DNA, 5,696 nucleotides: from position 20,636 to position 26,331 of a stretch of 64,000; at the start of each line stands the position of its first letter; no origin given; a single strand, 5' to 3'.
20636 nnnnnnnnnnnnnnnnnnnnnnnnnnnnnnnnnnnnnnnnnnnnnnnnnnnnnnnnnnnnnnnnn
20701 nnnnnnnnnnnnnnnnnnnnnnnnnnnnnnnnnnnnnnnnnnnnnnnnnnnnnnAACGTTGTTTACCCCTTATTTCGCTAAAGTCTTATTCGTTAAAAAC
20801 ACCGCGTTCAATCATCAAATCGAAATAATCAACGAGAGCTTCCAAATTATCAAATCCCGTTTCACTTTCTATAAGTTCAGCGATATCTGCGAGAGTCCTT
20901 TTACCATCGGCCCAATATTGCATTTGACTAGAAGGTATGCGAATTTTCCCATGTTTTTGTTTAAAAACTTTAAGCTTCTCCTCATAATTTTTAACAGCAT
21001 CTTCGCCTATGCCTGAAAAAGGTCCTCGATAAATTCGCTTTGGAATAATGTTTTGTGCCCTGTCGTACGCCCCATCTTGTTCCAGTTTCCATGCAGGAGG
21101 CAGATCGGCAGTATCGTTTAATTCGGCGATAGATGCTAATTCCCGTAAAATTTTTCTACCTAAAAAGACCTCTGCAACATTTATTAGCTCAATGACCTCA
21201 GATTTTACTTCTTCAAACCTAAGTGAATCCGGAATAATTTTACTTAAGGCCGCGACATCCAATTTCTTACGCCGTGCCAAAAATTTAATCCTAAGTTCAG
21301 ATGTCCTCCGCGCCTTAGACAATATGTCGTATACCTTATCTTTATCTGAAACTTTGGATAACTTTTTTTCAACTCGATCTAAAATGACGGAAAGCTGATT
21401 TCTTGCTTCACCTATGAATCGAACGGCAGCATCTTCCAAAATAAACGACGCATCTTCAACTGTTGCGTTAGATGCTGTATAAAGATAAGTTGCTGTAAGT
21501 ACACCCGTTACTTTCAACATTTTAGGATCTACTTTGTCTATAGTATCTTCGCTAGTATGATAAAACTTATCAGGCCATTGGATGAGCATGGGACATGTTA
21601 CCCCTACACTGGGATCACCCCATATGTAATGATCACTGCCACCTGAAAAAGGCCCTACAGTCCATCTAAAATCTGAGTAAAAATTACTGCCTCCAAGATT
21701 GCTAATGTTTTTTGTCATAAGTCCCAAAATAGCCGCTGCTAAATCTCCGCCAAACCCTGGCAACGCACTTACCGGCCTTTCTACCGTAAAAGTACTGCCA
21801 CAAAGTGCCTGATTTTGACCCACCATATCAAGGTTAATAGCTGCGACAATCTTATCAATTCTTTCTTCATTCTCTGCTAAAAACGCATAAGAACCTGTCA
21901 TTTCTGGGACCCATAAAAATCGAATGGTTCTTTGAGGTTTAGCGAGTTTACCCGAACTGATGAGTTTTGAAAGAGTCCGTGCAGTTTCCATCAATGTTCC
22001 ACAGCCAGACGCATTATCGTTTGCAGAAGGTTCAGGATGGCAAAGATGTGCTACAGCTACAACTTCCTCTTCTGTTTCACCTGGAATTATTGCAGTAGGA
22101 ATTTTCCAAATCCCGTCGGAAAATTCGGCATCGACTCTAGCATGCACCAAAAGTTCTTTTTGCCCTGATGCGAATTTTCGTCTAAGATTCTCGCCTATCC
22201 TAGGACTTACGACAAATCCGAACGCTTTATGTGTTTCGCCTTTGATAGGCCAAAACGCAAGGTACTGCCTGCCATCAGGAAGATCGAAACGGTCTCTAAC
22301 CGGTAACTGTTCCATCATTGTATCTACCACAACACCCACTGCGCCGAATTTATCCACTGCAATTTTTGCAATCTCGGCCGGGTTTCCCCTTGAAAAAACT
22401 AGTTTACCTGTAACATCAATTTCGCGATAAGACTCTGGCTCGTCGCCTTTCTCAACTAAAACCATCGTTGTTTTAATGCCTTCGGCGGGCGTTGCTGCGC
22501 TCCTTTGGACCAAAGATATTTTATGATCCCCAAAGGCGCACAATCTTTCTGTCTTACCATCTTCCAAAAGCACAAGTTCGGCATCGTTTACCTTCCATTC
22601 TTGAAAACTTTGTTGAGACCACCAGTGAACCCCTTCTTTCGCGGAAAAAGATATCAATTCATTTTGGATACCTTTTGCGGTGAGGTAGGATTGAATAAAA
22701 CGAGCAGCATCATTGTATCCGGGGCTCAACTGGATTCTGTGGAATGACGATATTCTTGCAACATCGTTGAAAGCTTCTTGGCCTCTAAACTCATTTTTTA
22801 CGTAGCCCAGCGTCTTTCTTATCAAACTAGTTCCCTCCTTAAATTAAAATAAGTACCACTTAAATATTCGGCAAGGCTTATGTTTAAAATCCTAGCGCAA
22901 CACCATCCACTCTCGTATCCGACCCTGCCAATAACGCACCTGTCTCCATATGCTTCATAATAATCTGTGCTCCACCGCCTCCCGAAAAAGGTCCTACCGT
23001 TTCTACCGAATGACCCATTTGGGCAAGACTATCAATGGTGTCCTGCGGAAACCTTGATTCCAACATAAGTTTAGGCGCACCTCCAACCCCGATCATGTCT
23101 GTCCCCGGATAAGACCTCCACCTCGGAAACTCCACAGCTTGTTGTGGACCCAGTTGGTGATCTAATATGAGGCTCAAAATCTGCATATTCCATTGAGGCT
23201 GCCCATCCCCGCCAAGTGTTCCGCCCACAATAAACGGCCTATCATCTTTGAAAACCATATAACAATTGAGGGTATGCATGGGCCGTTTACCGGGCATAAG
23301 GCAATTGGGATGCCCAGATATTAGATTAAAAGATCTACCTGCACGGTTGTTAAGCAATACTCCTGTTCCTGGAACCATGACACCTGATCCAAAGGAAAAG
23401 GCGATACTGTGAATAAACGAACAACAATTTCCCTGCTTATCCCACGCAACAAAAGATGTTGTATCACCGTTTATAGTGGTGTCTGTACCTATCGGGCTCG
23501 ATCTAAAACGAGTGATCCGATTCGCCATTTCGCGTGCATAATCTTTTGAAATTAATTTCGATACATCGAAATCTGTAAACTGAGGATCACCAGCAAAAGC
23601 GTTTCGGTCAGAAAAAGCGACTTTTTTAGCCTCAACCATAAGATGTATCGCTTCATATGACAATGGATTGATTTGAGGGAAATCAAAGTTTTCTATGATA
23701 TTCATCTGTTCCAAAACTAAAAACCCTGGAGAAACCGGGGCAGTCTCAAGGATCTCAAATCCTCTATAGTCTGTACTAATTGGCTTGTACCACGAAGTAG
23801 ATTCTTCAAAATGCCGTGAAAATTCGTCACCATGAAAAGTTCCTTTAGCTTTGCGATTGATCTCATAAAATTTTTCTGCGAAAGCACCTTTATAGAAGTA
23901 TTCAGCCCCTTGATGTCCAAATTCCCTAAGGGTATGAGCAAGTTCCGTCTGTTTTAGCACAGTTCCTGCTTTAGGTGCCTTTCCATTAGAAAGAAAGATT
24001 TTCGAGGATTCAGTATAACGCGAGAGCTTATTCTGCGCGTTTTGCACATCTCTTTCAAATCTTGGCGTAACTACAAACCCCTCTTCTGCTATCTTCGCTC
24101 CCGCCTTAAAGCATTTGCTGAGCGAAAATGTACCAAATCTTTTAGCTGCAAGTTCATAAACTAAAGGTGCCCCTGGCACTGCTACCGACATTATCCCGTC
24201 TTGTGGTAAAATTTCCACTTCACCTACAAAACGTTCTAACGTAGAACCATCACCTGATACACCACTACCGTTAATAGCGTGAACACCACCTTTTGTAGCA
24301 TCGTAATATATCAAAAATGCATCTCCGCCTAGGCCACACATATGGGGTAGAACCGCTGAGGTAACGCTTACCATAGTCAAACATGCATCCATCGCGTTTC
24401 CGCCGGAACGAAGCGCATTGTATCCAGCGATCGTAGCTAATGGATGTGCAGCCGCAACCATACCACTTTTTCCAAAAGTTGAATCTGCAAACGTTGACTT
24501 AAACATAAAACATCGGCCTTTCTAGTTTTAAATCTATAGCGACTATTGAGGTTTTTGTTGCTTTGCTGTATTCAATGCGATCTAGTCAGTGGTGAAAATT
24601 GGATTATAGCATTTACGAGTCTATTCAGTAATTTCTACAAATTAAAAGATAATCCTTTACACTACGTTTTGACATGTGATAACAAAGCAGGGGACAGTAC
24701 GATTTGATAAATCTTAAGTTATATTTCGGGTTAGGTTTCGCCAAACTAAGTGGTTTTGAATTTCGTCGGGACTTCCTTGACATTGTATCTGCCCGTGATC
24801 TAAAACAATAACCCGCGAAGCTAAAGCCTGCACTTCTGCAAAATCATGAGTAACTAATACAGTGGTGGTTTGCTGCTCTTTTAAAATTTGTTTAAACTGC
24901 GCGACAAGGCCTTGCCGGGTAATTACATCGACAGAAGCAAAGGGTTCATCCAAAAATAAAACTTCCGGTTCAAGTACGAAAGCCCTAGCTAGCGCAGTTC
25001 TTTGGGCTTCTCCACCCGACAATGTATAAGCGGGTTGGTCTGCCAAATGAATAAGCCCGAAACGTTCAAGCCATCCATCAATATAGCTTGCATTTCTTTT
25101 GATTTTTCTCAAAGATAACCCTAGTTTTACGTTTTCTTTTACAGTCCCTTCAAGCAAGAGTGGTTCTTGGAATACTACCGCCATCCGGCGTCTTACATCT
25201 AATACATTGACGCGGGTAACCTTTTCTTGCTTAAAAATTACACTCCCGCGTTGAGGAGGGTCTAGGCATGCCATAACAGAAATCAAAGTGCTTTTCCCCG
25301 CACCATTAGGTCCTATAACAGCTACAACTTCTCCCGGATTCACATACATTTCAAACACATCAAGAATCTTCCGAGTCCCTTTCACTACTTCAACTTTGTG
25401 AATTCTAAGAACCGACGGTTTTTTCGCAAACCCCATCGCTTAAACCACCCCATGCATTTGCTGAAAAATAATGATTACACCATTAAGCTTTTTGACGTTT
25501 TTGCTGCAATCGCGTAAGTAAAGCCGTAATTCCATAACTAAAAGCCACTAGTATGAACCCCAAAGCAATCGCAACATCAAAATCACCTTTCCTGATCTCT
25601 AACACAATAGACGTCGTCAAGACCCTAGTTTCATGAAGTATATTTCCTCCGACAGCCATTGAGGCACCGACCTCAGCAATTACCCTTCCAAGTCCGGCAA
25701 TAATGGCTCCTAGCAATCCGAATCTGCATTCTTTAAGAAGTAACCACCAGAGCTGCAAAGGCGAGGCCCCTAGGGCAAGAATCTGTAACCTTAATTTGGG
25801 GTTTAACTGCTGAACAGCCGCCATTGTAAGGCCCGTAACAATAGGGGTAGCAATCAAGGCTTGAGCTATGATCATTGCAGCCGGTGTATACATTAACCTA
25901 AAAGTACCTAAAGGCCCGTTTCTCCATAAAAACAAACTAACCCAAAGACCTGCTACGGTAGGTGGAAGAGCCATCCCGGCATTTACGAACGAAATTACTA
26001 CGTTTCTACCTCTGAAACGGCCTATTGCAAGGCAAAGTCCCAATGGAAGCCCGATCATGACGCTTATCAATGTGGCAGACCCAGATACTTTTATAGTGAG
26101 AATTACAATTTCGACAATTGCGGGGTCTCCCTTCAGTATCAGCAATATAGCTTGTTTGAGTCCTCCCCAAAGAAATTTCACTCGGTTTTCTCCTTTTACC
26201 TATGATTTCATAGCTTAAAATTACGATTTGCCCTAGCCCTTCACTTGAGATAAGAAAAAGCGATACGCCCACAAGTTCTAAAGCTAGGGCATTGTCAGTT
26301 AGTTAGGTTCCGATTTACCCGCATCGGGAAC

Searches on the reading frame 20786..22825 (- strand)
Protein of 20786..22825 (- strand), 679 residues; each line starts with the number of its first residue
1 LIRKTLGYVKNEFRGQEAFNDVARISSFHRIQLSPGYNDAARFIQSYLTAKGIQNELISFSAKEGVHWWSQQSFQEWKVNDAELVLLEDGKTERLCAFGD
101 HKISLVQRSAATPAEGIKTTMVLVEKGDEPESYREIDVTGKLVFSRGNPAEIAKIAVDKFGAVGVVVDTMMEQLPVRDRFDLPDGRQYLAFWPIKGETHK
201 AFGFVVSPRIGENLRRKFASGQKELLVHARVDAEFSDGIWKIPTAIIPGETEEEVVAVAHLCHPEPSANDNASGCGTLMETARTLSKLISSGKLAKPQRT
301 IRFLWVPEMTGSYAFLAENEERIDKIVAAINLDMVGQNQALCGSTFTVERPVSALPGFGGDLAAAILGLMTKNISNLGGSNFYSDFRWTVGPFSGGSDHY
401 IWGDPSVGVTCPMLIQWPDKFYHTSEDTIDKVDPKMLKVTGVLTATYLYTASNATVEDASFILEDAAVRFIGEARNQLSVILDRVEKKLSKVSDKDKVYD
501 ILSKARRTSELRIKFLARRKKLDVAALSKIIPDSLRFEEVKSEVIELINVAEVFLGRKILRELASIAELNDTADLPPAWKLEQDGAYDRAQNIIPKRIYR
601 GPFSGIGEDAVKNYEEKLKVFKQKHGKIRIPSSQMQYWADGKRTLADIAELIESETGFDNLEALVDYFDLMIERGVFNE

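Call 37: search_protein_families(library=pfam, proteins=[window:20786-22825:-], max_evalue=0.00001)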
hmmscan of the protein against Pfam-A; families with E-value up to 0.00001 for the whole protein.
window:20786-22825:- (679 aa): 2 families
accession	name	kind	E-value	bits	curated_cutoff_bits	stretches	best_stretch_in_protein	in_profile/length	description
PF04389.22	Peptidase_M28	-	6.7e-21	75.3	21.3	1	245-444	4-189/193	Peptidase family M28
PF16254.10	DUF4910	-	1.2e-19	70.6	26.6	1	150-340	50-149/247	Domain of unknown function (DUF4910)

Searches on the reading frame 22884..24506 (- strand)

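Call 38: search_protein_families(library=pfam, proteins=[window:22884-24506:-], max_evalue=0.00001)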
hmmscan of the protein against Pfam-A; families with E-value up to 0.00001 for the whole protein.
window:22884-24506:- (540 aa): 1 family
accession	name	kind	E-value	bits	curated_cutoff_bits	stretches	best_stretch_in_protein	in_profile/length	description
PF01019.26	G_glu_transpept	-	4.5e-120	402.3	27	1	31-535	3-512/512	Gamma-glutamyltranspeptidase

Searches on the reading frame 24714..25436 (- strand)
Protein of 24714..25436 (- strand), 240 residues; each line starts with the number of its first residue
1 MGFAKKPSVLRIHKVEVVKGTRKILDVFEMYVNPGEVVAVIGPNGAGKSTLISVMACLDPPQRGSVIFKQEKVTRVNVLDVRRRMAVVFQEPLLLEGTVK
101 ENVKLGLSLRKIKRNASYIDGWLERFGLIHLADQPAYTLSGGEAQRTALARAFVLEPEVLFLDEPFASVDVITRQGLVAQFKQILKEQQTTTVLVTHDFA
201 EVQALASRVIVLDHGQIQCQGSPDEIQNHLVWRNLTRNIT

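Call 38: search_protein_families(library=pfam, proteins=[window:24714-25436:-], max_evalue=0.00001)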
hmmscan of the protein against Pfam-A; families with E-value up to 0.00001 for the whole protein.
window:24714-25436:- (240 aa): 2 families
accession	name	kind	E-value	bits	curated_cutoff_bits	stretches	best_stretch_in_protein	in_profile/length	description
PF00005.33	ABC_tran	-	7.2e-33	114.5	25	1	28-167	4-137/137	ABC transporter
PF13304.12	AAA_21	-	2.5e-07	31.5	27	0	38-69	2-36/304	AAA domain, putative AbiEii toxin, Type IV TA system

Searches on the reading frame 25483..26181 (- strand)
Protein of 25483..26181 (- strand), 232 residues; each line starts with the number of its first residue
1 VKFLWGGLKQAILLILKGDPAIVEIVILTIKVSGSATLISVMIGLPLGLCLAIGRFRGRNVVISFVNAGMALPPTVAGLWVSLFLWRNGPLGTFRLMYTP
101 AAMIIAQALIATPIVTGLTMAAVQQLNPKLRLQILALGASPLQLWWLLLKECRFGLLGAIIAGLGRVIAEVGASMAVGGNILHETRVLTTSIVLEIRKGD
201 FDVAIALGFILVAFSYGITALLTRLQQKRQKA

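Call 38: search_protein_families(library=pfam, proteins=[window:25483-26181:-], max_evalue=0.00001)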
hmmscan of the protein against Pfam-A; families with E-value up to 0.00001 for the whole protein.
window:25483-26181:- (232 aa): 1 family
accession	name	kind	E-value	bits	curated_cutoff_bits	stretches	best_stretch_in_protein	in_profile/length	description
PF00528.27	BPD_transp_1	-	3.1e-08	34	26.4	1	44-228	1-181/184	Binding-protein-dependent transport system inner membrane component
